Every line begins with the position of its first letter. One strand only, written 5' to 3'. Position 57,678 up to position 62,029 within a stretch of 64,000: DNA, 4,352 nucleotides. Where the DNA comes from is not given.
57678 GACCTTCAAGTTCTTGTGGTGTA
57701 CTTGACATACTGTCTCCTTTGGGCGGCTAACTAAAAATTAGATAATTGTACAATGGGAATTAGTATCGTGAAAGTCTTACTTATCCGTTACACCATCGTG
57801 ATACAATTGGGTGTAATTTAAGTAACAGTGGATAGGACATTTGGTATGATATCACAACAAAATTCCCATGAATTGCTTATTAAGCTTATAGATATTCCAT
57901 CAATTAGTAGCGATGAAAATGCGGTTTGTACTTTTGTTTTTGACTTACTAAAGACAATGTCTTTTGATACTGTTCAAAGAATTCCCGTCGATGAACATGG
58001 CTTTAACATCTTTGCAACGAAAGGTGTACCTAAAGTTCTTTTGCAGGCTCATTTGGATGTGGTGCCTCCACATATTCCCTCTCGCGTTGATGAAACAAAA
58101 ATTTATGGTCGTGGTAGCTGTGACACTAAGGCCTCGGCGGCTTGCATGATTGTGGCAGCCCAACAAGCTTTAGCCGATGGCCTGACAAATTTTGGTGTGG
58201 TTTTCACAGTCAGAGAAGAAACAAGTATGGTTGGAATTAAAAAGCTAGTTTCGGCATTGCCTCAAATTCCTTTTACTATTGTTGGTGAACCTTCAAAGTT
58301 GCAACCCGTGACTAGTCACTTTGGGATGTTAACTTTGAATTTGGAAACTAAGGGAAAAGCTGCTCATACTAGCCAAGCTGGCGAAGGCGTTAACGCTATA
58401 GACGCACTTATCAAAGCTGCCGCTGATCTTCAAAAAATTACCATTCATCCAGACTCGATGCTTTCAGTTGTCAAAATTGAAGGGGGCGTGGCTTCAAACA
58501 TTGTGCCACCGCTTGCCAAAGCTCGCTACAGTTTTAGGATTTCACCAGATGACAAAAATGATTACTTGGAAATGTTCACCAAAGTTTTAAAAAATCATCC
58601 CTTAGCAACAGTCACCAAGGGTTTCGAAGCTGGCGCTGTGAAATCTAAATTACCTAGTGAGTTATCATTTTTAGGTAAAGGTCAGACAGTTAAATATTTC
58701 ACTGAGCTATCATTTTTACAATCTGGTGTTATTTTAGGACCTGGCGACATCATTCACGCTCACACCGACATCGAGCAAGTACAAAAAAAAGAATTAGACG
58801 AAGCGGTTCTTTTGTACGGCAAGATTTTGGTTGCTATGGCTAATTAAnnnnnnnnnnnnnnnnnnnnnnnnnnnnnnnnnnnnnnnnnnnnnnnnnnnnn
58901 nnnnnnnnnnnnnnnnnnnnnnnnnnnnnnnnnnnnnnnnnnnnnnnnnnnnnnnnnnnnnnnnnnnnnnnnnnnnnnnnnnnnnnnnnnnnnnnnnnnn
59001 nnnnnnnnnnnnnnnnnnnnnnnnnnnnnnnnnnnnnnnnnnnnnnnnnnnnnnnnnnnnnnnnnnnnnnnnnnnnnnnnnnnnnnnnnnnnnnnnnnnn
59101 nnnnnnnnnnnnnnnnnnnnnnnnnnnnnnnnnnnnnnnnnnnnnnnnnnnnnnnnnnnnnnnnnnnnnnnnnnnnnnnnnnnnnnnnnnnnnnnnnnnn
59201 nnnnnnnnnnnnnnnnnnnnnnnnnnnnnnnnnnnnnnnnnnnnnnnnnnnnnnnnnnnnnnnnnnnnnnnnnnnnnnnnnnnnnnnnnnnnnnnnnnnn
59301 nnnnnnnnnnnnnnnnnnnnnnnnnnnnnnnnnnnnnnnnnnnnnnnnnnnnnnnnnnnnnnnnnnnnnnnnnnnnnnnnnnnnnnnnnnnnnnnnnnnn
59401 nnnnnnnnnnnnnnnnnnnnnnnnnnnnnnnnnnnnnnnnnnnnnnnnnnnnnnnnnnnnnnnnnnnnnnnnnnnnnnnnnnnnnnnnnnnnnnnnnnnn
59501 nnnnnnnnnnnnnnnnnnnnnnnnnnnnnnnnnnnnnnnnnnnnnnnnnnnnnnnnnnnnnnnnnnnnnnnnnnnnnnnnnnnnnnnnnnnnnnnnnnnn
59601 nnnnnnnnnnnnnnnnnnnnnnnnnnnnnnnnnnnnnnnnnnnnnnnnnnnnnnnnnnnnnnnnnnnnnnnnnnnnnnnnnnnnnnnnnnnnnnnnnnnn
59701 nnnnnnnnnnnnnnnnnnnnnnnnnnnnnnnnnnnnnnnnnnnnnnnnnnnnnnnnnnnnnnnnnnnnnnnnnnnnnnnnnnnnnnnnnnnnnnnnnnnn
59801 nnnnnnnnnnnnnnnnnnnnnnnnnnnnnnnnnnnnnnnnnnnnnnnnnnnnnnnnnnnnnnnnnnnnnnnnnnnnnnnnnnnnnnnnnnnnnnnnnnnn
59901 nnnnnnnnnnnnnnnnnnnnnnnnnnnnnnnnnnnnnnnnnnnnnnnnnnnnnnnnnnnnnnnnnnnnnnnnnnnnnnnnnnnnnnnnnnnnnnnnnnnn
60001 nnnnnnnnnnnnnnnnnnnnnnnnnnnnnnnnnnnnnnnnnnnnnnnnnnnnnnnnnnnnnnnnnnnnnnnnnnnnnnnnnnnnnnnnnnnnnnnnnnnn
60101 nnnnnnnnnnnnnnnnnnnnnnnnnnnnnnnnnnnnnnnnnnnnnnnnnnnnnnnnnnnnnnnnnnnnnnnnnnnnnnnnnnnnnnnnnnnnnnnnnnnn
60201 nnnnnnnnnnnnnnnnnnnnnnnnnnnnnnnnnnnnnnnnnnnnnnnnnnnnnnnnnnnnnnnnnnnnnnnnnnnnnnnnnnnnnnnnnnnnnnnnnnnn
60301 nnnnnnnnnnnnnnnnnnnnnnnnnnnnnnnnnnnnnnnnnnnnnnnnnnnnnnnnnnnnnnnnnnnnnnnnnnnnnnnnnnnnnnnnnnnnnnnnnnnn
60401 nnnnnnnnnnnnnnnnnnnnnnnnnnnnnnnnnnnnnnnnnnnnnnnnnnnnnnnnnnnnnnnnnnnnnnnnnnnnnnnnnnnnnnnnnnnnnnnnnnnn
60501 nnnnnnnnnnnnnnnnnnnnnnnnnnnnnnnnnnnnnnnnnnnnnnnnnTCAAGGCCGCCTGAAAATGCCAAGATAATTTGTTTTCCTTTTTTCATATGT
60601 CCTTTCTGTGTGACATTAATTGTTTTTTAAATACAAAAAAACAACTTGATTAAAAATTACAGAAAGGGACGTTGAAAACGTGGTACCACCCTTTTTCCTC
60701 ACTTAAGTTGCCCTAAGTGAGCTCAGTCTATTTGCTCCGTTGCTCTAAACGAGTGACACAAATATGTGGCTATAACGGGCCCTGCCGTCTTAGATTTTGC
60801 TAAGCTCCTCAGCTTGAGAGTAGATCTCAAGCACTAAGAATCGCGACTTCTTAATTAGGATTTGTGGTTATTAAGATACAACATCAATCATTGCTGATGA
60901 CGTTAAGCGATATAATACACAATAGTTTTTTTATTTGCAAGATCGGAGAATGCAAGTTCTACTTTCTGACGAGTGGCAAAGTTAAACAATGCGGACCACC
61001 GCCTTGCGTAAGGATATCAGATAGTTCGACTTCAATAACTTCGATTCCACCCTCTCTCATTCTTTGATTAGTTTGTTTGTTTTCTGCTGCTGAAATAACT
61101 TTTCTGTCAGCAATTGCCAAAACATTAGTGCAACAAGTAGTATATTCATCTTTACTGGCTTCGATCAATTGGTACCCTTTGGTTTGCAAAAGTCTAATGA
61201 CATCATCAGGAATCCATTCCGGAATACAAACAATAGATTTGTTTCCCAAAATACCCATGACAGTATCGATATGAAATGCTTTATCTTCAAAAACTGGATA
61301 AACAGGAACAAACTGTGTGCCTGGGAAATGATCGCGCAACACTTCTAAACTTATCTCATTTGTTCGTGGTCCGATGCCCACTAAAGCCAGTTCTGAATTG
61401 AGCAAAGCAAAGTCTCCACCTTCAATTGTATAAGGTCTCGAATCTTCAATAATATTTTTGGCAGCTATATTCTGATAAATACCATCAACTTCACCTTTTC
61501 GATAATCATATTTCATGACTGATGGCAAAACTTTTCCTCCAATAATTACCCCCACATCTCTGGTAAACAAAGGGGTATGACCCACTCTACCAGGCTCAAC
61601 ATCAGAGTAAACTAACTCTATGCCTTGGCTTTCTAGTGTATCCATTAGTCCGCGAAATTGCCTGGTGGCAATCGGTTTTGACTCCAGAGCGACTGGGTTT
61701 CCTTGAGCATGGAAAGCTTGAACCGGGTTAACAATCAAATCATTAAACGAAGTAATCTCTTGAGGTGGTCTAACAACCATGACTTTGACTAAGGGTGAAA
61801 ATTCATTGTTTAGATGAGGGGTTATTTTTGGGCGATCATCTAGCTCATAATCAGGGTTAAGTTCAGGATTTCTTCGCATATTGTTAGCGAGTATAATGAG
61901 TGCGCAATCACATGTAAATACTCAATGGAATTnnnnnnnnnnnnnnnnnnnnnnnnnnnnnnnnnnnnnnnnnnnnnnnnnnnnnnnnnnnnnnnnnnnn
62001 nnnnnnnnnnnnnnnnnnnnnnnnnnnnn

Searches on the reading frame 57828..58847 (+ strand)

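Call 8: search_protein_families(library=pfam, proteins=[window:57828-58847:+], max_evalue=0.01)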
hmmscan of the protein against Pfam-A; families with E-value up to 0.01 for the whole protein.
window:57828-58847:+ (339 aa): 2 families
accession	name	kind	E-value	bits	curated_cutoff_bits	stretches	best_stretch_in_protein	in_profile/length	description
PF07687.19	M20_dimer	-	2e-17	63.5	21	1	162-258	1-103/107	Peptidase dimerisation domain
PF01546.33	Peptidase_M20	-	1e-16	61.9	24.6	1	71-334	1-204/206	Peptidase family M20/M25/M40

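Call 11: search_protein_families(library=ncbifam, proteins=[window:57828-58847:+], max_evalue=0.01)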
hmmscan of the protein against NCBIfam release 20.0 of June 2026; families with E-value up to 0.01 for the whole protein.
window:57828-58847:+ (339 aa): 42 families (the best 25 are shown)
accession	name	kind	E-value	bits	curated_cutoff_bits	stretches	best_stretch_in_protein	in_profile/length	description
TIGR01892.1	AcOrn-deacetyl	equivalog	7e-37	127.3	297.7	1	15-325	1-356/365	acetylornithine deacetylase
TIGR01900.1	dapE-gram_pos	equivalog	2.9e-36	125.1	304.2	1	11-327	3-343/351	succinyl-diaminopimelate desuccinylase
NF005710.0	PRK07522.1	subfamily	3.5e-35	121.9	412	1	9-330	6-381/391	acetylornithine deacetylase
NF006404.0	PRK08652.1-2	equivalog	7.4e-33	113.9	348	1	15-326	5-317/332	acetylornithine deacetylase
TIGR01910.1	DapE-ArgE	subfamily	1.3e-31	110.2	217.6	1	15-245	2-266/373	ArgE/DapE family deacylase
NF003367.0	PRK04443.1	equivalog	1.1e-30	107.2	363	1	9-203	5-191/349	[LysW]-lysine hydrolase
NF006439.0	PRK08737.1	equivalog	3.7e-29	101.9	345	1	54-335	50-362/364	acetylornithine deacetylase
NF003474.0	PRK05111.1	equivalog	9.6e-29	100.4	460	1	13-332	8-375/383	acetylornithine deacetylase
TIGR01902.1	dapE-lys-deAc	subfamily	3.1e-27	95.7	163.1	1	15-205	1-189/340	N-acetyl-ornithine/N-acetyl-lysine deacetylase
NF001747.0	PRK00466.1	equivalog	6.7e-27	94.2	288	1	10-253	9-243/346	N-acetyl-lysine deacetylase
NF006365.0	PRK08588.1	subfamily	1.6e-26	93.5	289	1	7-252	3-273/383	succinyl-diaminopimelate desuccinylase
NF009557.0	PRK13009.1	equivalog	8.1e-24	84.4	284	1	12-259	4-281/377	succinyl-diaminopimelate desuccinylase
NF006399.0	PRK08651.1-2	equivalog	2.4e-23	82.8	381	1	14-210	7-222/405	succinyl-diaminopimelate desuccinylase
NF009555.0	PRK13004.1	equivalog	5.7e-23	81.4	321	1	10-205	14-221/399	YgeY family selenium metabolism-linked hydrolase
NF006402.0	PRK08651.1-5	equivalog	7.5e-23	81.1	369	1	51-254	38-262/369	succinyl-diaminopimelate desuccinylase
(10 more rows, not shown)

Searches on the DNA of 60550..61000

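Call 9: search_rna_families(source=window, start=60550, end=61000, threshold=evalue, max_evalue=1, show_alignments=1)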
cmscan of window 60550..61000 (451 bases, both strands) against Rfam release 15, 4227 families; matches with E-value up to 1: 4.
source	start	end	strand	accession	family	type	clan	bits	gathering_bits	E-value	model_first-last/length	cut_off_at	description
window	60662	60865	-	RF00230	T-box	Cis-reg; leader;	-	47.7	93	1.6e-09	1-219/219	no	T-box leader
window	60599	60669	+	RF04239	mir-4679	Gene; miRNA;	-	23.5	88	0.04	1-75/75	no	mir-4679 microRNA precursor family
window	60599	60669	-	RF03303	mir-973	Gene; miRNA;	-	20.1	63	0.32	1-84/84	no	mir-973 microRNA precursor family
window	60827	60870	-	RF03061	uxuA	Gene; sRNA;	-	18.9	66.8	0.53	1-89/89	no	uxuA RNA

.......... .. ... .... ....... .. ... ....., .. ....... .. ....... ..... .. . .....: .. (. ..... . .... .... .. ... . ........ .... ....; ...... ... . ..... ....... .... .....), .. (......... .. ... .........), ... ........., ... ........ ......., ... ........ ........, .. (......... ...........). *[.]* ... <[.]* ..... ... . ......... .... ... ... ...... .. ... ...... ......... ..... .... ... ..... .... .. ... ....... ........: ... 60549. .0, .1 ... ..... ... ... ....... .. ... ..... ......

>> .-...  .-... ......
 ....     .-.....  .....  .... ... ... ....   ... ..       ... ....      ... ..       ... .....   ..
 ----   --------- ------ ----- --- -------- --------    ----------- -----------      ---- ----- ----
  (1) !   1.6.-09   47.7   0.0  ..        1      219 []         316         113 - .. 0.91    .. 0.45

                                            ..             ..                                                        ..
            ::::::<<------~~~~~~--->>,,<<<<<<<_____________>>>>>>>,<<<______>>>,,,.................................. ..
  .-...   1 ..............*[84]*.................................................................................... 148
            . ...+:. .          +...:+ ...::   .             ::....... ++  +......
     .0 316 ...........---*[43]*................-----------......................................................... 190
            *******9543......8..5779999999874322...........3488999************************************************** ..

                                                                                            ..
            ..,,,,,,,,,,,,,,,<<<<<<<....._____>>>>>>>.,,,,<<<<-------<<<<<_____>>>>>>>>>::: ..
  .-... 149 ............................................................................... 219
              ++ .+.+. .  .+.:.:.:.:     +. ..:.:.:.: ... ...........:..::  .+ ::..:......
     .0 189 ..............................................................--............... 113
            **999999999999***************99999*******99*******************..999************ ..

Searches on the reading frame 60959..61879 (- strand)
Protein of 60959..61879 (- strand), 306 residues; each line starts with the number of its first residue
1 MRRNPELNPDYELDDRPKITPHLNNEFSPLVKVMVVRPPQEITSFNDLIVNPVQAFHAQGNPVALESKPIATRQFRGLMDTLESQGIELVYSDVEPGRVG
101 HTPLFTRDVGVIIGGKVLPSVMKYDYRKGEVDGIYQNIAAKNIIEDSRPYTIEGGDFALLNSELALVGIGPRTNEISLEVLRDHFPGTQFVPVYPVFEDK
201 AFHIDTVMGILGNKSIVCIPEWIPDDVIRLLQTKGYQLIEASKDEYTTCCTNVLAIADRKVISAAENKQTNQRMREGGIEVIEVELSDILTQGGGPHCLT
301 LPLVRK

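Call 11: search_protein_families(library=ncbifam, proteins=[window:60959-61879:-], max_evalue=0.01)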
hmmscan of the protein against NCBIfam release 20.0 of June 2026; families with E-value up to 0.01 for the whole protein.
window:60959-61879:- (306 aa): 8 families
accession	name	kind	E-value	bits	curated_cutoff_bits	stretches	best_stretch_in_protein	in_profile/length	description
NF002381.0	PRK01388.1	subfamily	3.7e-22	78.8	414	2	227-305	326-402/405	arginine deiminase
TIGR01078.1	arcA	equivalog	1.1e-21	77.1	489.1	2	228-306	329-406/408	arginine deiminase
NF045659.1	DiMArgaseDdahMtb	equivalog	5.2e-17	61.9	300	1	69-302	53-282/283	dimethylargininase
NF045660.1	DiMthArgaseDdahStm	equivalog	5.3e-14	52.6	340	1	69-300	27-246/249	dimethylargininase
NF052232.1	Arg_dihydro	equivalog_domain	3e-10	39.8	450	1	58-301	23-265/266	arginine dihydrolase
NF052231.1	bifunc_ArgZ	exception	8.3e-10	37.5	1025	1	58-302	25-268/696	bifunctional arginine dihydrolase/ornithine cyclodeaminase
NF045658.1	DiMArgaseDdah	equivalog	7.6e-05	22.6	450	1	126-301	84-252/254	dimethylargininase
NF046062.1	citrull_CtlX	equivalog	0.0023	17.1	334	1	167-295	148-289/299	citrulline utilization hydrolase CtlX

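Call 95: search_protein_families(library=pfam, proteins=[window:60959-61879:-], max_evalue=0.01)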
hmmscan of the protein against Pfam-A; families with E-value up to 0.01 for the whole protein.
window:60959-61879:- (306 aa): 2 families
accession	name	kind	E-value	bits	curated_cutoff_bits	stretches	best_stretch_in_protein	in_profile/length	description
PF02274.22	ADI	-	8.7e-25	88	22.8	2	227-305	293-377/377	Arginine deiminase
PF19420.4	DDAH_eukar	-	1.6e-22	80.6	23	1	56-303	13-290/291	N,N dimethylarginine dimethylhydrolase, eukaryotic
